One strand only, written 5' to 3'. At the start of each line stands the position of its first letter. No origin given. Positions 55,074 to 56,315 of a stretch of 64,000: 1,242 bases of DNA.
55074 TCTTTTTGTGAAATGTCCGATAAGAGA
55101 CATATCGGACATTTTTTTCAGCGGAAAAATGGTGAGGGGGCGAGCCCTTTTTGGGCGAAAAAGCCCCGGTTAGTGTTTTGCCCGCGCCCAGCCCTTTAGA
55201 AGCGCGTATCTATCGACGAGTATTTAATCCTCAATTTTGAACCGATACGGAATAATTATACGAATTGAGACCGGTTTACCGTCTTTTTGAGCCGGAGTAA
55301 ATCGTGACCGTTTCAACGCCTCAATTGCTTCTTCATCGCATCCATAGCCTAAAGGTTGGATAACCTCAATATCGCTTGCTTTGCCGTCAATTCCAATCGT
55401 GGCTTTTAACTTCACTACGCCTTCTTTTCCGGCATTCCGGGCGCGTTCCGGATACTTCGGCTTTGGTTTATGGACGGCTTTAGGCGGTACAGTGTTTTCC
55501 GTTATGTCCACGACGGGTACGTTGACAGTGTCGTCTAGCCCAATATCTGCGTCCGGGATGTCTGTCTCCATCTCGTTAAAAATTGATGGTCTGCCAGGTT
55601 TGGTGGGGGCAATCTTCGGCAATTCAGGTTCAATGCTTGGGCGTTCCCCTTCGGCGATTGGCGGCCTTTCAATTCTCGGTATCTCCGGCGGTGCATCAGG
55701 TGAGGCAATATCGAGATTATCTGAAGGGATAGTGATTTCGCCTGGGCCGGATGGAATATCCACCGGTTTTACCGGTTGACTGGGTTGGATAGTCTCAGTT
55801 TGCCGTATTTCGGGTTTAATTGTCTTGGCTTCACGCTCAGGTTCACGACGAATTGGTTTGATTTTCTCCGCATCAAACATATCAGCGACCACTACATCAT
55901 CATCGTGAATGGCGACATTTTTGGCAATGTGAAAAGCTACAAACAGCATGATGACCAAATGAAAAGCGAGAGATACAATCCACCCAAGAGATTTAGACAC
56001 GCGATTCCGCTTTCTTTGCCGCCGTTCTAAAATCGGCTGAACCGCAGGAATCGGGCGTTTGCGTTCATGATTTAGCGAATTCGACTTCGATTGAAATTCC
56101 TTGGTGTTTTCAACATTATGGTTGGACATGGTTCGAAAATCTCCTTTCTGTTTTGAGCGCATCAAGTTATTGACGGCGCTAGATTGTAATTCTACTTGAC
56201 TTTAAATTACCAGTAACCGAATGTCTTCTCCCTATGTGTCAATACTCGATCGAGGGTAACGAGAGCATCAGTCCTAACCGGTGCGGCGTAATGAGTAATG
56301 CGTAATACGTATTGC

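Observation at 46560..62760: Dense family of MITE-like repeats (TIR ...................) punctuating the T9SS cargo gene cluster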

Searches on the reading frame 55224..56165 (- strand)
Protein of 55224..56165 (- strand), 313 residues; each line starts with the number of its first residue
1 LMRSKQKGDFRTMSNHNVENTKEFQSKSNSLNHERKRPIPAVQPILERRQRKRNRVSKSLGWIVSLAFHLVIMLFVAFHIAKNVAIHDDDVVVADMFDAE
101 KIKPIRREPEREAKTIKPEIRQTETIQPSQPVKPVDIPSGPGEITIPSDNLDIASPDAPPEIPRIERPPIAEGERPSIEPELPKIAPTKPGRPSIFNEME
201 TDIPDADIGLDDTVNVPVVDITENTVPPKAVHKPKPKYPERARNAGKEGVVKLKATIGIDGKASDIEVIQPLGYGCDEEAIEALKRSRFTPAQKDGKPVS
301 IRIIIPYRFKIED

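Call 15: search_protein_families(library=pfam, proteins=[window:55224-56165:-])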
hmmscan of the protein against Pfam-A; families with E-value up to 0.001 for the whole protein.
window:55224-56165:- (313 aa): 1 family
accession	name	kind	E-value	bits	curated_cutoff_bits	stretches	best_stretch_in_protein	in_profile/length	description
PF03544.19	TonB_C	-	5.1e-22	78.6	24.6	1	234-311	1-79/79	Gram-negative bacterial TonB protein C-terminal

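Call 62: find_homologous_proteins(query=window:55224-56165:-, max_evalue=1e-30)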
Query window:55224-56165:- (313 aa): 18 proteins with E <= 1e-30 among 2209 candidates.
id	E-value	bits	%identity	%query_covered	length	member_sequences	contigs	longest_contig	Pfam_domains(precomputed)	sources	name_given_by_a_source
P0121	6.3e-180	615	93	96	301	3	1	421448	PF03544.20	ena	-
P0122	7.4e-172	589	89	96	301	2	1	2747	PF03544.20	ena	-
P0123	2.5e-159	548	84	96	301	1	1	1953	PF03544.20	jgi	-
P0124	1.5e-154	532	85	92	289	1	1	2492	PF03544.20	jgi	-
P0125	8.1e-153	526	84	92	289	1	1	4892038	PF03544.20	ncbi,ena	-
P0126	6.9e-145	500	81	92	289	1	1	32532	PF03544.20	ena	-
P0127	1.5e-142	493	76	96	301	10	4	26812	PF03544.20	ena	-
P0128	2.6e-137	476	77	92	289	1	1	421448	PF03544.20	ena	-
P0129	4.4e-134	465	77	92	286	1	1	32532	PF03544.20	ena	-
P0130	8.2e-124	431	69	96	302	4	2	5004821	PF03544.20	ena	-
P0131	1.3e-123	431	68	96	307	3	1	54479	PF03544.20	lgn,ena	-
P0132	2.9e-119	416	66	96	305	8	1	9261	PF03544.20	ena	-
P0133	1.0e-115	405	64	96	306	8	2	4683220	PF03544.20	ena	-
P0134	1.6e-113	397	63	96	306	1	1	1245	PF03544.20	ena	-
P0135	6.0e-112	392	64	96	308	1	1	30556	PF03544.20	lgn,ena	-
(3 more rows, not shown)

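Call 63: find_encoding_contigs(protein=P0121, flank=10000, max_places=3)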
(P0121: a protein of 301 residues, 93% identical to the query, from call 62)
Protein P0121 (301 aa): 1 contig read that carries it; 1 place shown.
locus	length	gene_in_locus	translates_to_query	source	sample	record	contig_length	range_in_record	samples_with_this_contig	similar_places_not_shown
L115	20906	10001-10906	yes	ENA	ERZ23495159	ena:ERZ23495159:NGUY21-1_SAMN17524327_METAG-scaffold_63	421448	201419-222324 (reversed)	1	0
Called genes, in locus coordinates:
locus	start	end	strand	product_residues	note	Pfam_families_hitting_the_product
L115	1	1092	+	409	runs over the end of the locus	PF13458:Peripla_BP_6, PF13433:Peripla_BP_5, PF01094:ANF_receptor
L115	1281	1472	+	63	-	-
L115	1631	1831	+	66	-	-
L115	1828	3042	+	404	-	PF13433:Peripla_BP_5, PF13458:Peripla_BP_6, PF01094:ANF_receptor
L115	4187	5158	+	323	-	-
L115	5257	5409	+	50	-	-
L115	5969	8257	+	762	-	PF02369:Big_1, PF02369:Big_1, PF24105:Beta-prop_CAF1B_HIR1, PF23381:Beta-prop_IFT122_1st, PF23409:Beta-prop_EML, PF23869:Beta-prop_WDR75_1st, PF24796:WDR55, PF24805:EIF3I, +68 more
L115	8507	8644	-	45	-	-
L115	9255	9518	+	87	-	-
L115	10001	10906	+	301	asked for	PF03544:TonB_C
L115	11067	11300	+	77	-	-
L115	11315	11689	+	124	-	-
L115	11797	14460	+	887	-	PF18962:Por_Secre_tail (faint), PF13860:FlgD_ig (weak)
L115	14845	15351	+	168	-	-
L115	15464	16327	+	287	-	-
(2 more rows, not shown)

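Call 64: find_encoding_contigs(protein=P0125, flank=10000, max_places=2)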
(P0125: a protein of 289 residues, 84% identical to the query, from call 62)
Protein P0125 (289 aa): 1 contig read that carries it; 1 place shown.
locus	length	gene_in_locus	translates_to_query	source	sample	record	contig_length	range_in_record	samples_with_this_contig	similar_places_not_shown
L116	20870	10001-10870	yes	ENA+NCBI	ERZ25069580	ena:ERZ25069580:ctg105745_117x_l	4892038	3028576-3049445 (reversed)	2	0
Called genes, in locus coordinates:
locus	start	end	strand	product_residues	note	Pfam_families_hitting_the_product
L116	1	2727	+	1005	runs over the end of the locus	-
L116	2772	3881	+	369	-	PF03687:UPF0164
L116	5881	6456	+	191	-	-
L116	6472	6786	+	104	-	-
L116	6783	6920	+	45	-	-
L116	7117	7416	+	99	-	-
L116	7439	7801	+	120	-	-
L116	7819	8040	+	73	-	-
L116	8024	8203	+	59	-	-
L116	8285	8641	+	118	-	-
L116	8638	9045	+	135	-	-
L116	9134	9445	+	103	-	-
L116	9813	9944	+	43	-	-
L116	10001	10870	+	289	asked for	PF03544:TonB_C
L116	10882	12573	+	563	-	PF13709:DUF4159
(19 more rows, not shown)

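Call 68: find_encoding_contigs(protein=P0126, flank=10000, max_places=2)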
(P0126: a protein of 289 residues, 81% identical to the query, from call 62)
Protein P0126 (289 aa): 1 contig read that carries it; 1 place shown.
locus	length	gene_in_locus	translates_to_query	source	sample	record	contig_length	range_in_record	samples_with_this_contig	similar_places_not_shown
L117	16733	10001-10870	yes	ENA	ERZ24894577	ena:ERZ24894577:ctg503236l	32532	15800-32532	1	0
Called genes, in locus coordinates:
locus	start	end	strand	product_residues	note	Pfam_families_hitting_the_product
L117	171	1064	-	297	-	-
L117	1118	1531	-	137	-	-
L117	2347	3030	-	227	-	PF13276:HTH_21, PF00665:rve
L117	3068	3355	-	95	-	PF01527:HTH_Tnp_1, PF13384:HTH_23 (faint), PF13518:HTH_28 (weak)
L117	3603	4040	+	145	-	-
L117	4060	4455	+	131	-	-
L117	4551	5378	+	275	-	PF18754:Nmad3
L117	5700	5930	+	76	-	-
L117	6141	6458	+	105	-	-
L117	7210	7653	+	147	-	-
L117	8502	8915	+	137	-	-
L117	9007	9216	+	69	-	-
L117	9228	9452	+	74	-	-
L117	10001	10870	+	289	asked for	PF03544:TonB_C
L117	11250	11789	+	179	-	-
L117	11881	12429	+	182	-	-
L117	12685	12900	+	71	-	-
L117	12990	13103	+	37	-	-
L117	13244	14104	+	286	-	PF03544:TonB_C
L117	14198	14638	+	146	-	-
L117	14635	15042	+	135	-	-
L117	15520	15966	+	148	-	-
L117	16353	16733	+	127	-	?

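Call 69: find_encoding_contigs(protein=P0130, flank=10000, max_places=2)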
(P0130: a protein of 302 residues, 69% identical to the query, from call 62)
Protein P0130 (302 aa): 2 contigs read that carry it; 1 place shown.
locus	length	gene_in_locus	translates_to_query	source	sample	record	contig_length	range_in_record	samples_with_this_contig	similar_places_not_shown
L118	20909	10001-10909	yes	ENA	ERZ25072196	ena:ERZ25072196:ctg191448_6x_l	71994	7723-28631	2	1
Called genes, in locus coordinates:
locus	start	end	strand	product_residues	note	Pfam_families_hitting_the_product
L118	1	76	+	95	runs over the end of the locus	PF01527:HTH_Tnp_1, PF13384:HTH_23 (faint), PF13518:HTH_28 (weak)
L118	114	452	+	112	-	PF13276:HTH_21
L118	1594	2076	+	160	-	-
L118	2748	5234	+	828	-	PF03412:Peptidase_C39, PF07610:DUF1573, PF22544:HYDIN_VesB_CFA65-like_Ig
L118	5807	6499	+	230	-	-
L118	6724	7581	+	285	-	PF03781:FGE-sulfatase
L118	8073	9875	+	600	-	PF13231:PMT_2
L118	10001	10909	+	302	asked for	PF03544:TonB_C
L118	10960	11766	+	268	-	-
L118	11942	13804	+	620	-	PF13589:HATPase_c_3, PF00183:HSP90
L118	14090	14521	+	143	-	PF13414:TPR_11 (faint)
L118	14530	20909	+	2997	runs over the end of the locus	PF13432:TPR_16 (weak), PF13414:TPR_11 (weak), PF14559:TPR_19 (weak), PF23914:TPR_CcmH_CycH (weak), PF13424:TPR_12 (weak), PF13432:TPR_16, PF14559:TPR_19 (weak), PF13385:Laminin_G_3, +29 more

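Call 89: find_encoding_contigs(protein=P0122, flank=3000, max_places=2)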
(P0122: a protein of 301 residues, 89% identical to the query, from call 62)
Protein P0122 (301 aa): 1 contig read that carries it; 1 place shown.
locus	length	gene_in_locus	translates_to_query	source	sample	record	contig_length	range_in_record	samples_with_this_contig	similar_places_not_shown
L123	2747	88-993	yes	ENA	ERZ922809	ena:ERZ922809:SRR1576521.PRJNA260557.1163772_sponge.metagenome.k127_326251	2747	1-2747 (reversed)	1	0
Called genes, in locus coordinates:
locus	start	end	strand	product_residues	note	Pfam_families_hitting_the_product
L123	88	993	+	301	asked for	PF03544:TonB_C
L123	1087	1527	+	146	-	-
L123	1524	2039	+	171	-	-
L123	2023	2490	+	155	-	-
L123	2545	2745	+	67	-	?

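Call 90: find_encoding_contigs(protein=P0123, flank=3000, max_places=2)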
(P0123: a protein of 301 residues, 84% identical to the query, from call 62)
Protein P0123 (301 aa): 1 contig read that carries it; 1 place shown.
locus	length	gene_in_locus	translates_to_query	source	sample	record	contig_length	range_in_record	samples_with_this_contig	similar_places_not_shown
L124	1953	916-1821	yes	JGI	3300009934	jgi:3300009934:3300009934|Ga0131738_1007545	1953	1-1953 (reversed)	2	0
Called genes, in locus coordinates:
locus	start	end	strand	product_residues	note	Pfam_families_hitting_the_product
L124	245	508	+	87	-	-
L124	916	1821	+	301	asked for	PF03544:TonB_C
